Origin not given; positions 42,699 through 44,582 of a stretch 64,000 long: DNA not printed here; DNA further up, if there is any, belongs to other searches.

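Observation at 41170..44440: AT-rich two-gene glycosyltransferase island: processive QxxRW GT2 synthase plus a 527-aa GT-B-like protein with a novel N-terminal half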

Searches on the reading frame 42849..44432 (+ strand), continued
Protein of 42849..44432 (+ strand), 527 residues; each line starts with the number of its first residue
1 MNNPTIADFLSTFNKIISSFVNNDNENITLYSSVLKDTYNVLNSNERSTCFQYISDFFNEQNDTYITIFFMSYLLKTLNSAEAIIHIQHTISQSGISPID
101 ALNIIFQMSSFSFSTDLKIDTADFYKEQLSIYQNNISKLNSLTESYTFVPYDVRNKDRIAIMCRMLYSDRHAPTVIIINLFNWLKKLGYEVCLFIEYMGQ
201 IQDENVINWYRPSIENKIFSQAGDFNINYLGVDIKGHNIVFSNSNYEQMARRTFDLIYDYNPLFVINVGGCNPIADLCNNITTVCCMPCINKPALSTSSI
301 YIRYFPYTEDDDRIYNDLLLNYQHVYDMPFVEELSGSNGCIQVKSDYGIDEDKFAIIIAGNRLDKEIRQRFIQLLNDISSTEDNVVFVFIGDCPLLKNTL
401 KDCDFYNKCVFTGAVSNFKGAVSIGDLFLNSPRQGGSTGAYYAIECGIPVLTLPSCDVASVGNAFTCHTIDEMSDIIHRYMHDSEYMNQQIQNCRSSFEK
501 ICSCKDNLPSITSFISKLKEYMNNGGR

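Call 33: search_protein_representatives(alignment_id=A1)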
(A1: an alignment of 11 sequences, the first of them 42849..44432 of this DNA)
Query: 11 sequences, 524 profile positions. Proteins with E-value up to 0.001 (for the whole library): 2707; up to 1e-10: 1313; up to 1e-30: 760. The best 150 are listed.
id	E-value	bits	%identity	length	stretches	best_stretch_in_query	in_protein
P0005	4.2e-218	741.8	-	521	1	4-523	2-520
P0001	2.5e-215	732.6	-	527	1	2-519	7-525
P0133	5.5e-203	691.9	-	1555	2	6-519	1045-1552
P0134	2.8e-195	666.4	-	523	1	4-523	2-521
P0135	1.3e-184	631.2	-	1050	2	6-518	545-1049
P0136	4.5e-183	626.2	-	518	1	1-522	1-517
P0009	5.6e-179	612.7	-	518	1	1-517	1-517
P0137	1.9e-171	587.8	-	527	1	1-523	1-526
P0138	5.2e-170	583.1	-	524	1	1-521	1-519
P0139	3.1e-158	544.2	-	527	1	1-522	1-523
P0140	5.3e-155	533.5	-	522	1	1-521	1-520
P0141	1.9e-149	515.2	-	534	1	2-522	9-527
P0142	4.3e-148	510.8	-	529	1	1-522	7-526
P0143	1.2e-146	505.9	-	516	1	1-519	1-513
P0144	1.5e-141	489.2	-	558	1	1-522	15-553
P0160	1.6e-126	439.6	-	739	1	24-521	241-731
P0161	9.6e-126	437.0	-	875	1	2-519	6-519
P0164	5.2e-125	434.6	-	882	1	20-520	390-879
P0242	7.9e-102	358.1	-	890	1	21-513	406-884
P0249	4.7e-100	352.2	-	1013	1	43-518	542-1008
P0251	7.5e-100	351.6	-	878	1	16-521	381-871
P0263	1.7e-95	337.2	-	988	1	56-518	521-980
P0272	3.5e-90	319.6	-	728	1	43-509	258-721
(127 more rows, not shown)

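Call 34: search_protein_families(library=pfam, proteins=[P0133, P0135, P0164, P0242, P0251, P0249, P0263, P0160, P0161, P0272], max_evalue=0.001)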
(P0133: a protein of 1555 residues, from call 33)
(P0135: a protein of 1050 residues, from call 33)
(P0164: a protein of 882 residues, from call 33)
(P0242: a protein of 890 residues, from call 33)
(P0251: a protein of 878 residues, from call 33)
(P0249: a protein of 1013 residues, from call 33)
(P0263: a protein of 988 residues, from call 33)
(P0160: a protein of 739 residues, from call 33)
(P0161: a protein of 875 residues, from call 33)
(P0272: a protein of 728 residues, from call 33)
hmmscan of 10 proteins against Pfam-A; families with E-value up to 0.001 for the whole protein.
P0133 (1555 aa): 2 families
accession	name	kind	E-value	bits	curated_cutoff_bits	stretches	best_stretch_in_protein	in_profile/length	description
PF01973.23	MptE-like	-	1.9e-31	109.6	34.6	1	807-959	13-170/171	6-hydroxymethylpterin diphosphokinase MptE-like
PF13692.12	Glyco_trans_1_4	-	2.5e-11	44.5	27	1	366-459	19-122/142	Glycosyl transferases group 1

P0135 (1050 aa): 2 families
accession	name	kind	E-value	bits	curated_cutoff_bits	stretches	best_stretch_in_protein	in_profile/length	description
PF00534.26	Glycos_transf_1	-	2.5e-21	76.4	26.4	2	346-461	5-127/172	Glycosyl transferases group 1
PF13692.12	Glyco_trans_1_4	-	5.8e-19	69.2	27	2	387-466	34-118/142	Glycosyl transferases group 1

P0164 (882 aa): 3 families
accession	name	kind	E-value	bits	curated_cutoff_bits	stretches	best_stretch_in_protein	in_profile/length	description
PF11144.14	DUF2920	-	8.8e-25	88.1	24.7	1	106-320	138-370/400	Protein of unknown function (DUF2920)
PF13692.12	Glyco_trans_1_4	-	1.1e-06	29.4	27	1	720-815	16-119/142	Glycosyl transferases group 1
PF00326.27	Peptidase_S9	-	0.00037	20.5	22.6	1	146-296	53-187/213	Prolyl oligopeptidase family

P0242 (890 aa): 2 families
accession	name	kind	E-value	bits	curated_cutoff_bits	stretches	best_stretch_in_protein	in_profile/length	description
PF04230.19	PS_pyruv_trans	-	2e-13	51.4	25.3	1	12-262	1-264/280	Polysaccharide pyruvyl transferase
PF13692.12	Glyco_trans_1_4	-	7.1e-06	26.8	27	1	733-836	17-129/142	Glycosyl transferases group 1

P0251 (878 aa): 2 families
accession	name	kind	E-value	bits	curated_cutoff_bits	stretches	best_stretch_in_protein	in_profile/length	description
PF00535.33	Glycos_transf_2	-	5e-26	92.1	23.3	1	3-145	1-145/168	Glycosyl transferase family 2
PF13692.12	Glyco_trans_1_4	-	7.3e-05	23.5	27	1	706-815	9-129/142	Glycosyl transferases group 1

P0249 (1013 aa): 2 families
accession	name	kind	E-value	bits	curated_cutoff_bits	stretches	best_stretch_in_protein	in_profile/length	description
PF01973.23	MptE-like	-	8.6e-26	91.2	34.6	1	267-429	2-169/171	6-hydroxymethylpterin diphosphokinase MptE-like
PF13692.12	Glyco_trans_1_4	-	1.2e-06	29.3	27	1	866-965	25-139/142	Glycosyl transferases group 1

P0263 (988 aa): 3 families
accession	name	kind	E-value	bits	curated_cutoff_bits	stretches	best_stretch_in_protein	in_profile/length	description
PF01973.23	MptE-like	-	2.4e-35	122.3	34.6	1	268-435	2-170/171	6-hydroxymethylpterin diphosphokinase MptE-like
PF13692.12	Glyco_trans_1_4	-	1.2e-08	35.8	27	1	814-940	4-142/142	Glycosyl transferases group 1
PF00534.26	Glycos_transf_1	-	1.6e-06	28.2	26.4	1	801-952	5-170/172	Glycosyl transferases group 1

P0160 (739 aa): 1 family
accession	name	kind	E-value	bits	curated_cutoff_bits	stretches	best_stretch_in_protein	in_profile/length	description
PF13692.12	Glyco_trans_1_4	-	9.1e-05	23.2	27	1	572-664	16-115/142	Glycosyl transferases group 1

P0161 (875 aa): 2 families
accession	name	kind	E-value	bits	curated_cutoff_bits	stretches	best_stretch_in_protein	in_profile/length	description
PF00534.26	Glycos_transf_1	-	2.7e-08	34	26.4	1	338-492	4-170/172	Glycosyl transferases group 1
PF13692.12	Glyco_trans_1_4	-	3.2e-08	34.4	27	1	367-471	20-133/142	Glycosyl transferases group 1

P0272 (728 aa): 3 families
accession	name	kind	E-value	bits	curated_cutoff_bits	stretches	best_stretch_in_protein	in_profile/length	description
PF00534.26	Glycos_transf_1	-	2.4e-13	50.4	26.4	1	548-703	4-172/172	Glycosyl transferases group 1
PF13692.12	Glyco_trans_1_4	-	1.4e-08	35.5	27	1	577-688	20-141/142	Glycosyl transferases group 1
PF00465.25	Fe-ADH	-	0.00016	21.7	31.3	0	420-479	28-92/168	Iron-containing alcohol dehydrogenase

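Call 47: find_related_loci(query=A1, collection=genome_contigs, flank=10000)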
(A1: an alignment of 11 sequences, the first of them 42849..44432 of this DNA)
Query A1 (527 aa) in genome_contigs; peptide patterns used: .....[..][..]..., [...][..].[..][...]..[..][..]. (x = any residue, [..] = any of these).
64 stretches matched a pattern; 39 encode a relative of the query (tblastn E <= 1e-3); 39 distinct loci.
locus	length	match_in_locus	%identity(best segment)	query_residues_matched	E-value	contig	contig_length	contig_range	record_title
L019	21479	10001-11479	29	2-497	5e-71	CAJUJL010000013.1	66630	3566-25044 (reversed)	MAG TPA_asm: uncultured Lachnospiraceae bacterium isolate MGBC140242 genome assembly, contig: MGBC140242.13, whole genom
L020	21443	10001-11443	28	35-516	9e-69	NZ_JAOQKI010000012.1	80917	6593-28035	Roseburia amylophila strain Sanger_19 .13414_6_70.12, whole genome shotgun sequence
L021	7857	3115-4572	28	9-497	8e-64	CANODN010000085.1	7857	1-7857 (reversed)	MAG TPA_asm: uncultured Roseburia sp. isolate SRR13921779_bin.135_metawrap_v1.3_MAG genome assembly, contig: NODE.17055_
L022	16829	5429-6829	30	35-500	3e-70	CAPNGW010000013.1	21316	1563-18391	MAG TPA_asm: uncultured Lachnospiraceae bacterium isolate MGBC102304 genome assembly, contig: MGBC102304.13, whole genom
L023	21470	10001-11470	27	9-490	2e-60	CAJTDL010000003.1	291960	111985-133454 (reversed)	Lachnospiraceae bacterium isolate B94_19_ER_BP genome assembly, contig: MGBC000145.3, whole genome shotgun sequence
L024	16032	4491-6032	27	8-525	7e-55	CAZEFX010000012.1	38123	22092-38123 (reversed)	MAG TPA_asm: uncultured Jutongia sp. isolate SRP350583_co3_61 genome assembly, contig: NODE_992_length_38123_cov_12.3804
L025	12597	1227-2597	28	62-523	5e-53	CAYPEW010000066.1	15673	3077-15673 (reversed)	MAG TPA_asm: uncultured Jutongia sp. isolate ERP125879_co2_175 genome assembly, contig: NODE_2188_length_15673_cov_58.67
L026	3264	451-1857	28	21-490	1e-51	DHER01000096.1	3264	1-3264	MAG TPA_asm: Firmicutes bacterium UBA4845 UBA4845_contig_15836, whole genome shotgun sequence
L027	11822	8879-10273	27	30-500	1e-48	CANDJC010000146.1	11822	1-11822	MAG TPA_asm: uncultured Eubacterium sp. isolate ERR6760055_bin.50_metawrap_v1.3_MAG genome assembly, contig: ERZ12802732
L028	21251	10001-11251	29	116-526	2e-47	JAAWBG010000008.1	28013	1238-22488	MAG: Lachnospiraceae bacterium isolate ABMPRH_237_1 k141_224058, whole genome shotgun sequence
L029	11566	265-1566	30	61-498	1e-46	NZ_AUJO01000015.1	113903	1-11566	Butyrivibrio sp. WCD3002 G608DRAFT_scaffold00013.13_C, whole genome shotgun sequence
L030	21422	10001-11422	28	35-490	4e-46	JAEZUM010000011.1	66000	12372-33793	MAG: Bacillota bacterium isolate OH_PDB_89 k127_454514, whole genome shotgun sequence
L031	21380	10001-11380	27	33-500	6e-45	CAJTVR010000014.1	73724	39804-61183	MAG TPA_asm: uncultured Eubacterium sp. isolate MGBC117467 genome assembly, contig: MGBC117467.14, whole genome shotgun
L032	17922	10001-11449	27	6-490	2e-44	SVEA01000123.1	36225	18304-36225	MAG: Lachnospiraceae bacterium isolate SIG294 k141_453089, whole genome shotgun sequence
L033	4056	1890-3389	28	39-526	7e-43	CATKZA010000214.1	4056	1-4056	MAG TPA_asm: uncultured Clostridiaceae bacterium isolate MGG07774_1680015456 genome assembly, contig: ERR3199597_13096,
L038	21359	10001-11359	27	62-520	3e-41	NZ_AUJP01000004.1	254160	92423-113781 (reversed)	Butyrivibrio sp. MB2005 G610DRAFT_scaffold00003.3_C, whole genome shotgun sequence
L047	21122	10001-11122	23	125-508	3e-29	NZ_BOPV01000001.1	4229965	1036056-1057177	Roseiterribacter gracilis strain TMPK1 sequence1, whole genome shotgun sequence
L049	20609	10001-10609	31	260-467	2e-22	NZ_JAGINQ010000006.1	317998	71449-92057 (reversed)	Azospirillum soli strain CC-LY788 Ga0451091_06, whole genome shotgun sequence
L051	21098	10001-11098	23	127-495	4e-19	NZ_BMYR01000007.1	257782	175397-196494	Alishewanella tabrizica strain KCTC 23723 sequence07, whole genome shotgun sequence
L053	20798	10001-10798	25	255-519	1e-13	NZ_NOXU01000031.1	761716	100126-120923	Niveispirillum lacus strain 1-14 scaffold4, whole genome shotgun sequence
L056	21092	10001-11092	19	145-513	3e-11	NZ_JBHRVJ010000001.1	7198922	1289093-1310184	Rugamonas sp. CCM 8940 GCM70018930_2, whole genome shotgun sequence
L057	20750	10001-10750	24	255-503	8e-14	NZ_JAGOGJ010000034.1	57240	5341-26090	MAG: Niveispirillum sp. isolate Gw_Bodden_bin_248 Gw_Bodden_613_length_57240_cov_6.348940, whole genome shotgun sequence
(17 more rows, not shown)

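Call 59: search_protein_families(library=pfam, proteins=[L047:9740-11185:+, L049:9347-10792:+, L051:9641-11206:+, L053:9206-10807:+, L056:9578-11158:+, L057:9245-10807:+, L020:9917-11491:+, L038:9815-11374:+], max_evalue=0.01)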
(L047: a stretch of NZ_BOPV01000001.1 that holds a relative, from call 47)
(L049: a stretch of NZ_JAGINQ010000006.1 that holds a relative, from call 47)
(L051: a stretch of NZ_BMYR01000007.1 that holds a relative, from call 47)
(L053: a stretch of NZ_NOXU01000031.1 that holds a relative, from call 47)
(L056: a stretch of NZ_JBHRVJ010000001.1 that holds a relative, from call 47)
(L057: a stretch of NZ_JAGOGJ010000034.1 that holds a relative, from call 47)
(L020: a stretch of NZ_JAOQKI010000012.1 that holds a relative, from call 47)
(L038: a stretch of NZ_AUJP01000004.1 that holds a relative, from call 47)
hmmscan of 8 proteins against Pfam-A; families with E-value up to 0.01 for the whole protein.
L047:9740-11185:+ (482 aa): 1 family
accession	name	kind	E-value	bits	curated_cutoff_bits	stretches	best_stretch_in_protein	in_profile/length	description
PF13692.12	Glyco_trans_1_4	-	1.7e-06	28.8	27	1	324-413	20-112/142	Glycosyl transferases group 1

L049:9347-10792:+ (482 aa): 2 families
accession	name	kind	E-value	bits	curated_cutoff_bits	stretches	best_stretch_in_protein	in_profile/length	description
PF13692.12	Glyco_trans_1_4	-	1.5e-08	35.4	27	1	322-435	15-140/142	Glycosyl transferases group 1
PF00534.26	Glycos_transf_1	-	0.00018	21.5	26.4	1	297-449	6-170/172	Glycosyl transferases group 1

L051:9641-11206:+ (522 aa): 2 families
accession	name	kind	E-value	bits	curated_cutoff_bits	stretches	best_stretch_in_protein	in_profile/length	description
PF13692.12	Glyco_trans_1_4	-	2.5e-07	31.5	27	1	360-471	18-139/142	Glycosyl transferases group 1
PF00534.26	Glycos_transf_1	-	1.8e-06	28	26.4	1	363-486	33-170/172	Glycosyl transferases group 1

L053:9206-10807:+ (534 aa): 2 families
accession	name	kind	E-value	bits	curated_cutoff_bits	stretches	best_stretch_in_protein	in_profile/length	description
PF13692.12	Glyco_trans_1_4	-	0.00027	21.6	27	1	381-474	20-118/142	Glycosyl transferases group 1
PF00534.26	Glycos_transf_1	-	0.0022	18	26.4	1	391-509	44-172/172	Glycosyl transferases group 1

L056:9578-11158:+ (527 aa): 2 families
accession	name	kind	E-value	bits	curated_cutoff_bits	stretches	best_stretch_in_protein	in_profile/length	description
PF13692.12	Glyco_trans_1_4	-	3e-07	31.2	27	1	360-445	15-106/142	Glycosyl transferases group 1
PF13439.12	Glyco_transf_4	-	0.0044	17.5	28.5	0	173-296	7-109/170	Glycosyltransferase Family 4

L057:9245-10807:+ (521 aa): 1 family
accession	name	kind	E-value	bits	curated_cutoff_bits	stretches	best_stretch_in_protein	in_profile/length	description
PF13692.12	Glyco_trans_1_4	-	0.0032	18.2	27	1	368-472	20-129/142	Glycosyl transferases group 1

L020:9917-11491:+ (525 aa): 1 family
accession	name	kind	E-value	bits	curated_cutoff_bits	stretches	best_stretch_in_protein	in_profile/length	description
PF13692.12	Glyco_trans_1_4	-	1.4e-06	29.1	27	1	345-446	2-109/142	Glycosyl transferases group 1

L038:9815-11374:+ (520 aa): 1 family
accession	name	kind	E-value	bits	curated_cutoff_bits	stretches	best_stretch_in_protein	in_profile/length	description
PF13692.12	Glyco_trans_1_4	-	0.0026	18.5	27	1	369-468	21-132/142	Glycosyl transferases group 1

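Call 66: search_solved_structures(query=A1, max_evalue=1)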
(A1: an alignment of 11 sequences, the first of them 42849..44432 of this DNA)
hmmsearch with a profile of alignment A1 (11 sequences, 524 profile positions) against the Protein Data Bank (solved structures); distinct sequences matched with E-value up to 1: 6.
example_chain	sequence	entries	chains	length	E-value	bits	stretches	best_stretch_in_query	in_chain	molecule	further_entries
2jjm_A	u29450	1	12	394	4.9e-06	28.7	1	289-445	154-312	GLYCOSYL TRANSFERASE, GROUP 1 FAMILY PROTEIN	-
3mbo_A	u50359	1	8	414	5.5e-06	28.6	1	289-445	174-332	Glycosyltransferase, group 1 family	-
9wde_A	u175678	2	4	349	0.0032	19.4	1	359-488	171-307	Processive diacylglycerol beta-glucosyltransferase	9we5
2iv7_A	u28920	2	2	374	0.0083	18.1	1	338-458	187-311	LIPOPOLYSACCHARIDE CORE BIOSYNTHESIS PROTEIN RFAG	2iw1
4xyw_A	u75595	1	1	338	0.083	14.8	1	367-445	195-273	O-antigen biosynthesis glycosyltransferase WbnH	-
4pkc_A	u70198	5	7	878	0.94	11.3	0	235-315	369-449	TutD | benzylsuccinate synthase alpha chain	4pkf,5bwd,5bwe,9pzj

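Call 68: fold_search(model_id=the predicted structure, library=pdb)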
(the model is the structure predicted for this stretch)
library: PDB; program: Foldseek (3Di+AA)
matches with E <= 10: 1451; with E <= 0.001: 329
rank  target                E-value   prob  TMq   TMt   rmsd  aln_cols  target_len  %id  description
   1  2xgm_A                2.7e-11  1.00  0.52  0.53   9.8       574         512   10  Substrate and product analogues as human O-GlcNAc transferase inhibitors. (released 2010-08-25)
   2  2xgs_B                4.8e-11  1.00  0.52  0.56   9.3       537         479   10  XcOGT in complex with C-UDP (released 2010-08-25)
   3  2vsn_A                5.8e-11  1.00  0.53  0.53   9.4       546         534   12  Structure and topological arrangement of an O-GlcNAc transferase homolog: insight into molecular control of intracellu (released 2008-06-10)
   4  2jlb_A                7.8e-11  1.00  0.52  0.50   8.7       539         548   11  Xanthomonas campestris putative OGT (XCC0866), complex with UDP- GlcNAc phosphonate analogue (released 2008-11-25)
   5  2xgm_B                7.8e-11  1.00  0.53  0.52   9.5       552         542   11  Substrate and product analogues as human O-GlcNAc transferase inhibitors. (released 2010-08-25)
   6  2vsn_B                9.0e-11  1.00  0.53  0.52   9.3       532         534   11  Structure and topological arrangement of an O-GlcNAc transferase homolog: insight into molecular control of intracellu (released 2008-06-10)
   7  8dth_B                1.0e-10  1.00  0.46  0.36  12.7       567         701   12  Cryo-EM structure of Arabidopsis SPY alternative conformation 2 (released 2023-03-08)
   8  8dti_A                1.3e-10  1.00  0.46  0.39  13.4       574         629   11  Cryo-EM structure of Arabidopsis SPY in complex with GDP-fucose (released 2023-03-08)
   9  6n1x                  1.5e-10  1.00  0.49  0.66   6.6       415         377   14  BshA from Staphylococcus aureus complexed with UDP and N-acetylglucosamine (released 2019-08-21)
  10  5djs_A                2.5e-10  1.00  0.46  0.47  12.9       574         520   10  Thermobaculum terrenum O-GlcNAc transferase mutant - K341M (released 2015-10-28)
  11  8fe7_A                3.3e-10  1.00  0.47  0.37  17.1       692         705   12  Crystal structure of human O-GlcNAc transferase (OGT) in complex with an exosite-binding peptide (SMG9) and UDP-GlcNAc (released 2023-08-09)
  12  8dtg_B                3.3e-10  1.00  0.45  0.34  13.1       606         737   11  Cryo-EM structure of Arabidopsis SPY alternative conformation 1 (released 2023-03-08)
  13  4gyw_C                4.5e-10  1.00  0.50  0.40  13.1       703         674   12  Crystal structure of human O-GlcNAc Transferase in complex with UDP and a glycopeptide (released 2012-10-31)
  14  8dtg_A                4.5e-10  1.00  0.46  0.33  13.1       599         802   11  Cryo-EM structure of Arabidopsis SPY alternative conformation 1 (released 2023-03-08)
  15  6d9t                  4.7e-10  1.00  0.49  0.66   6.9       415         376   15  BshA from Staphylococcus aureus complexed with UDP (released 2019-05-08)
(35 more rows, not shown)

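Call 79: search_protein_families(library=ncbifam, alignment_id=A1, max_evalue=0.001)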
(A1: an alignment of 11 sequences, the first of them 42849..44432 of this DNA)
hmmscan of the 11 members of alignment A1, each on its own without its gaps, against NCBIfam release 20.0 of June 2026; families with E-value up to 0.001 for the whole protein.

A. member 1, window:42849-44432:+ (527 aa): 1 family
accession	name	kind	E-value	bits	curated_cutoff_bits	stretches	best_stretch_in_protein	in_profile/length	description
NF047684.1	TeichurnBiosyTuaC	equivalog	6.1e-05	22.1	550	1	343-494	209-365/391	teichuronic acid biosynthesis protein TuaC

B. families by the number of members that match (of 11 scanned): 3 families
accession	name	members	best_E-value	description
TIGR03999.1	thiol_BshA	6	1.8e-10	N-acetyl-alpha-D-glucosaminyl L-malate synthase BshA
NF047684.1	TeichurnBiosyTuaC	2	6.1e-05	teichuronic acid biosynthesis protein TuaC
TIGR04157.1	glyco_rSAM_CFB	1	8.6e-06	TIGR04157 family glycosyltransferase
